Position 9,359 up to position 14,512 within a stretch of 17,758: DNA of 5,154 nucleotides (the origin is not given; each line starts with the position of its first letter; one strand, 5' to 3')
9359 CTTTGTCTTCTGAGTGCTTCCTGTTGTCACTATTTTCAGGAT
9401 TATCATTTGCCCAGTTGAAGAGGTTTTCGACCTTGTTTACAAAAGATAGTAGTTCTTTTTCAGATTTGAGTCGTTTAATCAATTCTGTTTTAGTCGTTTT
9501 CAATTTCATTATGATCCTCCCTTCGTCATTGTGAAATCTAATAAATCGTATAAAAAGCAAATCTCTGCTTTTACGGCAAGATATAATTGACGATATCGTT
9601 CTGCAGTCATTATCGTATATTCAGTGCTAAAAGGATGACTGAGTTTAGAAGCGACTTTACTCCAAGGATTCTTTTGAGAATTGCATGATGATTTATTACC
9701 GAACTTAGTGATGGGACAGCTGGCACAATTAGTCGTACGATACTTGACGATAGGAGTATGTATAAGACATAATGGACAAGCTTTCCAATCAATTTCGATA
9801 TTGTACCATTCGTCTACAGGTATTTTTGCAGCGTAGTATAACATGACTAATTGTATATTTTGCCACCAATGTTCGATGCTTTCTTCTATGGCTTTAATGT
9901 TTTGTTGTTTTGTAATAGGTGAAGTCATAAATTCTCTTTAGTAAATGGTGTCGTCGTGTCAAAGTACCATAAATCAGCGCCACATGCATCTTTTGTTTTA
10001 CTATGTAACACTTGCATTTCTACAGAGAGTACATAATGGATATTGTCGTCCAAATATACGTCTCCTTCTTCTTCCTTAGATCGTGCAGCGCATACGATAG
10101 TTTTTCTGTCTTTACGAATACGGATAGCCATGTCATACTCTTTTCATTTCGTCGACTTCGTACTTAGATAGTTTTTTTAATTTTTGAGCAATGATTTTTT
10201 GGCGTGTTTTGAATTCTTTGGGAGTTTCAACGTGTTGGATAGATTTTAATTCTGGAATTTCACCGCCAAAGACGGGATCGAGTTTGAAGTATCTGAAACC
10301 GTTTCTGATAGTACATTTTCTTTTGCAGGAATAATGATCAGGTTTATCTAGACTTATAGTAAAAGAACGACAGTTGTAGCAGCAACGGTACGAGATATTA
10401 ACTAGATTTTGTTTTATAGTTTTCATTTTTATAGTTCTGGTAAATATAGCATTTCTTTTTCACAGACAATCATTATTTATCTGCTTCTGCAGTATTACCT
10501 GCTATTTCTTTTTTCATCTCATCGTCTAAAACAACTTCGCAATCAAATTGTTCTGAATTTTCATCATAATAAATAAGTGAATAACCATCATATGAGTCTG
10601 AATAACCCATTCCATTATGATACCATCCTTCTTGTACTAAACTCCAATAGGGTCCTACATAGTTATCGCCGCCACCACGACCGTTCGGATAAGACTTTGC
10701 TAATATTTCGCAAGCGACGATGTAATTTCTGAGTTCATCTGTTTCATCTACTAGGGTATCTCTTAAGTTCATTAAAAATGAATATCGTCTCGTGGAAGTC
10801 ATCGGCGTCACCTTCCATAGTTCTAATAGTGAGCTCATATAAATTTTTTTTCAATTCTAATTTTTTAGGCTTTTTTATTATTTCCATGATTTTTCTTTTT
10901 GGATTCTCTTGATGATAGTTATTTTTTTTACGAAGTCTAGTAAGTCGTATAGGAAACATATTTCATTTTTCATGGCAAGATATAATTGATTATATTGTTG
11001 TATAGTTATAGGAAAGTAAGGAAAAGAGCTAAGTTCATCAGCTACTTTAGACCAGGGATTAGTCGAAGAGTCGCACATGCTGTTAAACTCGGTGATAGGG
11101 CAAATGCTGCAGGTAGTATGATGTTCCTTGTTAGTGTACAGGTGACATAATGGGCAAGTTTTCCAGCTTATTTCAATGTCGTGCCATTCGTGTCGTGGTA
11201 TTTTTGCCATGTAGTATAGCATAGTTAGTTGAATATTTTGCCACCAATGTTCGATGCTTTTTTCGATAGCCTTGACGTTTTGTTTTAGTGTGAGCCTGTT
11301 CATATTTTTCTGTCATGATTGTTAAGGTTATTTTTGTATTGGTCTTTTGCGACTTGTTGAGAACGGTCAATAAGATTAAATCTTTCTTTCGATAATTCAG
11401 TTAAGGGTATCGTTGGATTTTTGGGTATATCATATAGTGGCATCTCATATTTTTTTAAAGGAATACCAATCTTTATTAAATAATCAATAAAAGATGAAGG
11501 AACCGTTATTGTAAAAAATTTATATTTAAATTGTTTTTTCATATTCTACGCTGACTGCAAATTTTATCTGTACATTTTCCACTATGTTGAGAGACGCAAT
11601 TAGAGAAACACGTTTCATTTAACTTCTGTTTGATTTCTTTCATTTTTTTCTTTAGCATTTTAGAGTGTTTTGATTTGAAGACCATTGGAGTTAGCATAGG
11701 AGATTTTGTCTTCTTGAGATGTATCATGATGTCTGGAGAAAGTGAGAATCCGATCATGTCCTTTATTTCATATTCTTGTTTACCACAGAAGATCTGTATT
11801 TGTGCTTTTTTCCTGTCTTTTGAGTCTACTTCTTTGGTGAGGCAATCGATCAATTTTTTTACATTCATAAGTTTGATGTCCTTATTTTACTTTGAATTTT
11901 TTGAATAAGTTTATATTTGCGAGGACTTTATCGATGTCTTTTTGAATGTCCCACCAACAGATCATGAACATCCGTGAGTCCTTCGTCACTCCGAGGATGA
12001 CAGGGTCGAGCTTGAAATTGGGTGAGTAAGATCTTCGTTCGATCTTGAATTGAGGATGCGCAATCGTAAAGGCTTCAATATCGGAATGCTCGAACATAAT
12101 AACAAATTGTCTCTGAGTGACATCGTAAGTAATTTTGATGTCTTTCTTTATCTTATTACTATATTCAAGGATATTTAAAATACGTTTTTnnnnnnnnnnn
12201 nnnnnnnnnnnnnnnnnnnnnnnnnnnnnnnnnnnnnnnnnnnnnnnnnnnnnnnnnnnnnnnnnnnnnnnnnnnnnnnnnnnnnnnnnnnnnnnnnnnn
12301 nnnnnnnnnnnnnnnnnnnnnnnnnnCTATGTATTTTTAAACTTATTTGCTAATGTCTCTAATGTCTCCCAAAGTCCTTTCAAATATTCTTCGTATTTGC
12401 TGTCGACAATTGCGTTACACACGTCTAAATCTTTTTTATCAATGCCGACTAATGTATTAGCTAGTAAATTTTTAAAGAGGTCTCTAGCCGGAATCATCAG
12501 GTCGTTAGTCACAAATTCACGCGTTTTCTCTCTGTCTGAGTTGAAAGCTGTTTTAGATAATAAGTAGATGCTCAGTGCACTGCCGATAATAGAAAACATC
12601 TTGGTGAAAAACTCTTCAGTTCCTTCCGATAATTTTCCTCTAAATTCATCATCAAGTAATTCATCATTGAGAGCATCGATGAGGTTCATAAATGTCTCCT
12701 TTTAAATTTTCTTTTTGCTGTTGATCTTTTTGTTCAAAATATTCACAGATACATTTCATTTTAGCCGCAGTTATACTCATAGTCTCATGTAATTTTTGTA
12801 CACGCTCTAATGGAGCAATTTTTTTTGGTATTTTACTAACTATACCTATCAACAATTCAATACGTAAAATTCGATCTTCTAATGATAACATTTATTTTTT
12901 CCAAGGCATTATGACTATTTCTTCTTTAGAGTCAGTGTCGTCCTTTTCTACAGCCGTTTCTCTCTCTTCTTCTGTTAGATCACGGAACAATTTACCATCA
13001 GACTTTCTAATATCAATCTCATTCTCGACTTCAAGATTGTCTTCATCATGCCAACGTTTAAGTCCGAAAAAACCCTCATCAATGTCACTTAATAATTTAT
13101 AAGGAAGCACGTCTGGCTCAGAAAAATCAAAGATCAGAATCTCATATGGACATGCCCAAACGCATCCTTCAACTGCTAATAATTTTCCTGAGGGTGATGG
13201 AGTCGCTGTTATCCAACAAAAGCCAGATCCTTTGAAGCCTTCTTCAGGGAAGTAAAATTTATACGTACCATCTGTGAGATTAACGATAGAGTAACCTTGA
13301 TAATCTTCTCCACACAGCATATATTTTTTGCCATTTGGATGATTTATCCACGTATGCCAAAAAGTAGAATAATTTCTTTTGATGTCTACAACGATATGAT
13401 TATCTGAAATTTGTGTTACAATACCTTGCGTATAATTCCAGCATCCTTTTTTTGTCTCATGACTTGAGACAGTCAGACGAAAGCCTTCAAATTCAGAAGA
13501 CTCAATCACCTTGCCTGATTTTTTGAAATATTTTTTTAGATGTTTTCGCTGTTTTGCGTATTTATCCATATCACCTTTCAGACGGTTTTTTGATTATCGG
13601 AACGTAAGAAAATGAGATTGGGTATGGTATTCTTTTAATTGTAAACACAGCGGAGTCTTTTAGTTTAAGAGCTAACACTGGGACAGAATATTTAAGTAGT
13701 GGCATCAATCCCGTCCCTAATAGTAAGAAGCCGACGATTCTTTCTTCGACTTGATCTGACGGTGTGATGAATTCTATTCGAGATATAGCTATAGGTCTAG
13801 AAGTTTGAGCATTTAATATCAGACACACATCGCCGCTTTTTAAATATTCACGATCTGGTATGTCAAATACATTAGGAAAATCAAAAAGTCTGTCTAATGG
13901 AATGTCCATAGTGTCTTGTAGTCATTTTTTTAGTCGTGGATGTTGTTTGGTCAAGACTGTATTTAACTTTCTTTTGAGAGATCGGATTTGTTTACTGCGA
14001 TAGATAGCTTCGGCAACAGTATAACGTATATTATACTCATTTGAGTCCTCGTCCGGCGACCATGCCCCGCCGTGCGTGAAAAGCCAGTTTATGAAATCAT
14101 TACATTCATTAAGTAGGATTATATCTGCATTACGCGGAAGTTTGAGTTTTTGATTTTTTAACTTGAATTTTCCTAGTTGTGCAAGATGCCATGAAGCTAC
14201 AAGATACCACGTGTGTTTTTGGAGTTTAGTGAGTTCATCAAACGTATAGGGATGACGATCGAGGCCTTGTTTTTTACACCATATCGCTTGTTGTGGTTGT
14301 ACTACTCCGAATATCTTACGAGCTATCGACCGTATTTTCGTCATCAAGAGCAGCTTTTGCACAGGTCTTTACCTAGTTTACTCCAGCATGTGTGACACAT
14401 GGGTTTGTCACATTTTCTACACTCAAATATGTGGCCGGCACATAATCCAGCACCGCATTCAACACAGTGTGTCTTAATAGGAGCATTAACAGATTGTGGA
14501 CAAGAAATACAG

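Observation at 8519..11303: Ancient segmental duplication: a paralog pair of a Cys-rich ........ family plus a 30-bp fossil of the neighbouring gene's 3' end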

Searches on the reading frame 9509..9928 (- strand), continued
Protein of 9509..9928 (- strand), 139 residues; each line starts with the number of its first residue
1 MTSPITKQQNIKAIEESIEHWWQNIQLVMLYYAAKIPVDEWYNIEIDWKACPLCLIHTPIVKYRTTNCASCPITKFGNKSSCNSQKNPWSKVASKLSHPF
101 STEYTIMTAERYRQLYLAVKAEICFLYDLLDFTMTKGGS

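Call 100: find_encoding_contigs(protein=P0004, flank=5000, max_places=2)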
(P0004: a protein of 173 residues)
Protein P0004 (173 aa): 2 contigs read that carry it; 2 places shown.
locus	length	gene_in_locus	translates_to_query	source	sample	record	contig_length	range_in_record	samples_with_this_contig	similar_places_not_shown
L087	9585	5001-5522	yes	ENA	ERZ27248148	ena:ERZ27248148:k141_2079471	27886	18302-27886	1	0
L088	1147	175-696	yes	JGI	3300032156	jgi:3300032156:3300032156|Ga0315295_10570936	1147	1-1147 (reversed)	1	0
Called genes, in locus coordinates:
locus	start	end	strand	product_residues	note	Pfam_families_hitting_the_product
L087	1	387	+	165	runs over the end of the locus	-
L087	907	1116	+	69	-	-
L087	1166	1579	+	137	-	-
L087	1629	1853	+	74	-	-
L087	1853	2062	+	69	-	-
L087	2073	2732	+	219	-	-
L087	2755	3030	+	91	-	-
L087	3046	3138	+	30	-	-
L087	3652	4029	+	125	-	-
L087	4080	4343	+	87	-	-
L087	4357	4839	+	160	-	-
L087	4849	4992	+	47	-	-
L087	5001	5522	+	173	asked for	-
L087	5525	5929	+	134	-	PF01844:HNH (weak)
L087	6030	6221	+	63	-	-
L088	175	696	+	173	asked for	-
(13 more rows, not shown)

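Call 107: find_related_loci(query=A9, collection=genome_contigs, flank=5000)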
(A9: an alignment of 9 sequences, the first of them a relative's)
Query A9 (118 aa) in genome_contigs; peptide patterns used: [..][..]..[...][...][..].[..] (x = any residue, [..] = any of these).
32 stretches matched a pattern, but none encodes a relative of the query by tblastn (E <= 1e-3).

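Call 108: find_related_loci(query=A9, collection=viral_contigs, flank=5000)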
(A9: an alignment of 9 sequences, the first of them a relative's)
Query A9 (118 aa) in viral_contigs; peptide patterns used: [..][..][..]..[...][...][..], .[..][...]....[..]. (x = any residue, [..] = any of these).
198 stretches matched a pattern; 11 encode a relative of the query (tblastn E <= 1e-3); 11 distinct loci.
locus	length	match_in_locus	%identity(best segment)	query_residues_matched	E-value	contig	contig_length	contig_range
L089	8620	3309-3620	42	1-116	6e-20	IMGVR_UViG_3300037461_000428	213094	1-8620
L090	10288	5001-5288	35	2-115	2e-12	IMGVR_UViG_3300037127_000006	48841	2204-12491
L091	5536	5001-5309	35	1-118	5e-12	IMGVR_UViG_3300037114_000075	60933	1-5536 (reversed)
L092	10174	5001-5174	44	7-74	4e-11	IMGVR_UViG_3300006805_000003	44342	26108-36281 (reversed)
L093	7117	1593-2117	33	5-84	2e-10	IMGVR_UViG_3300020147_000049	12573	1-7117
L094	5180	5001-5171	36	1-69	5e-10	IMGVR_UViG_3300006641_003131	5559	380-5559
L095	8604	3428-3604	39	1-69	5e-10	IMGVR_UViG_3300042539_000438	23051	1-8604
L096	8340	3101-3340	34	1-86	9e-10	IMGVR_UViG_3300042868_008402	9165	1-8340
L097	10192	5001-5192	33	1-73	2e-7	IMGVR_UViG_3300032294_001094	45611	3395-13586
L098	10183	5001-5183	32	5-78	2e-6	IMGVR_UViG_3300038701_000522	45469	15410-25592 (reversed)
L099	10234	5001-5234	30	1-78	5e-5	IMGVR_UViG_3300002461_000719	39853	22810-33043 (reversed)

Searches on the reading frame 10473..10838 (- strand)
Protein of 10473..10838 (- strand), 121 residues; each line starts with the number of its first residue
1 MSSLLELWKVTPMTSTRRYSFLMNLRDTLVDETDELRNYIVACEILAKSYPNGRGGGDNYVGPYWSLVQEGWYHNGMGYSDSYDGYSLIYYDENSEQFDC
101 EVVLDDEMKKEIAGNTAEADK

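Call 9: search_protein_families(library=pfam, proteins=[window:10473-10838:-], max_evalue=0.1)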
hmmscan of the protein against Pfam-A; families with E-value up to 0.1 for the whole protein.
window:10473-10838:- (121 aa): 1 family
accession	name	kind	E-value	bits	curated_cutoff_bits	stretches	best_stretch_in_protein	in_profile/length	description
PF20076.4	DUF6472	-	0.032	14.9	27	1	89-116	10-38/57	Domain of unknown function (DUF6472)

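Call 10: search_protein_families(library=phrogs, proteins=[window:10473-10838:-], max_evalue=0.1)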
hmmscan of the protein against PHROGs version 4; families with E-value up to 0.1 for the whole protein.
window:10473-10838:- (121 aa): 2 families
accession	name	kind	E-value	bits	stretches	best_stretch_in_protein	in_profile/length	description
phrog_8562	-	unknown function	8.8e-07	30.2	1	34-109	42-135/173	-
phrog_13841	-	transcription regulation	0.026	15.7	1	61-104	4-45/72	transcriptional regulator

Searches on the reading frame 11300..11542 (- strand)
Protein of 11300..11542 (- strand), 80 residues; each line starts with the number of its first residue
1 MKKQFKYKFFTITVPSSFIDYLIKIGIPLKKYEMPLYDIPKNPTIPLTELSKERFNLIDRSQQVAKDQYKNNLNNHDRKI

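Call 9: search_protein_families(library=pfam, proteins=[window:11300-11542:-], max_evalue=0.1)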
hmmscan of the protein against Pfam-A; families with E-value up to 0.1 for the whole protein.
window:11300-11542:- (80 aa): 0 families

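Call 10: search_protein_families(library=phrogs, proteins=[window:11300-11542:-], max_evalue=0.1)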
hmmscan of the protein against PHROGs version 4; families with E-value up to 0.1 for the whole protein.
window:11300-11542:- (80 aa): 1 family
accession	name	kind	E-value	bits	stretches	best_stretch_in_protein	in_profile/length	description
phrog_2522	-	head and packaging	0.011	15.9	1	30-68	122-160/318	major head protein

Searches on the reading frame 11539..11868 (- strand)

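Call 9: search_protein_families(library=pfam, proteins=[window:11539-11868:-], max_evalue=0.1)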
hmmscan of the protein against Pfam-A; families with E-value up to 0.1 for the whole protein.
window:11539-11868:- (109 aa): 2 families
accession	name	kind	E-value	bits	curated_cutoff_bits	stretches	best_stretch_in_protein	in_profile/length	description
PF02953.20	zf-Tim10_DDP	-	0.017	15.1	22.3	1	69-99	5-36/64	Tim10/DDP family zinc finger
PF08812.16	YtxC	-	0.062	13.3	33.1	0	49-101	127-178/218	YtxC-like family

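Call 10: search_protein_families(library=phrogs, proteins=[window:11539-11868:-], max_evalue=0.1)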
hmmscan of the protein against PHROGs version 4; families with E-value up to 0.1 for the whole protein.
window:11539-11868:- (109 aa): 1 family
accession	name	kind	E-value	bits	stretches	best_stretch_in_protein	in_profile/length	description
phrog_14296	-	DNA, RNA and nucleotide metabolism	0.087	12.8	0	43-83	198-238/417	DNA primase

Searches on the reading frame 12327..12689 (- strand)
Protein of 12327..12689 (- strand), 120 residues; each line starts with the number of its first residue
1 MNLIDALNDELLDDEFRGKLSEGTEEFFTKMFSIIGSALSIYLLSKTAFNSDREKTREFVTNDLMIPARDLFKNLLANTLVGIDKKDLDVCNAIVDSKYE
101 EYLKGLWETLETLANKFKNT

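Call 64: search_protein_families(library=phrogs, proteins=[window:12327-12689:-], max_evalue=0.01)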
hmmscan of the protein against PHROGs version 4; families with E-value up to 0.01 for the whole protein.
window:12327-12689:- (120 aa): 1 family
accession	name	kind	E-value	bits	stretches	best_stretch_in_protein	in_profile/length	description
phrog_35040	-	unknown function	0.0015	19.3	0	13-100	26-110/205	-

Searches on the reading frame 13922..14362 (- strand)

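Call 64: search_protein_families(library=phrogs, proteins=[window:13922-14362:-], max_evalue=0.01)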
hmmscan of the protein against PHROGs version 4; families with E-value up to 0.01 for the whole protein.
window:13922-14362:- (146 aa): 1 family
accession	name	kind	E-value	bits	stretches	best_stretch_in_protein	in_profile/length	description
phrog_12537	-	unknown function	0.0098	17.2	0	107-137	5-38/71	-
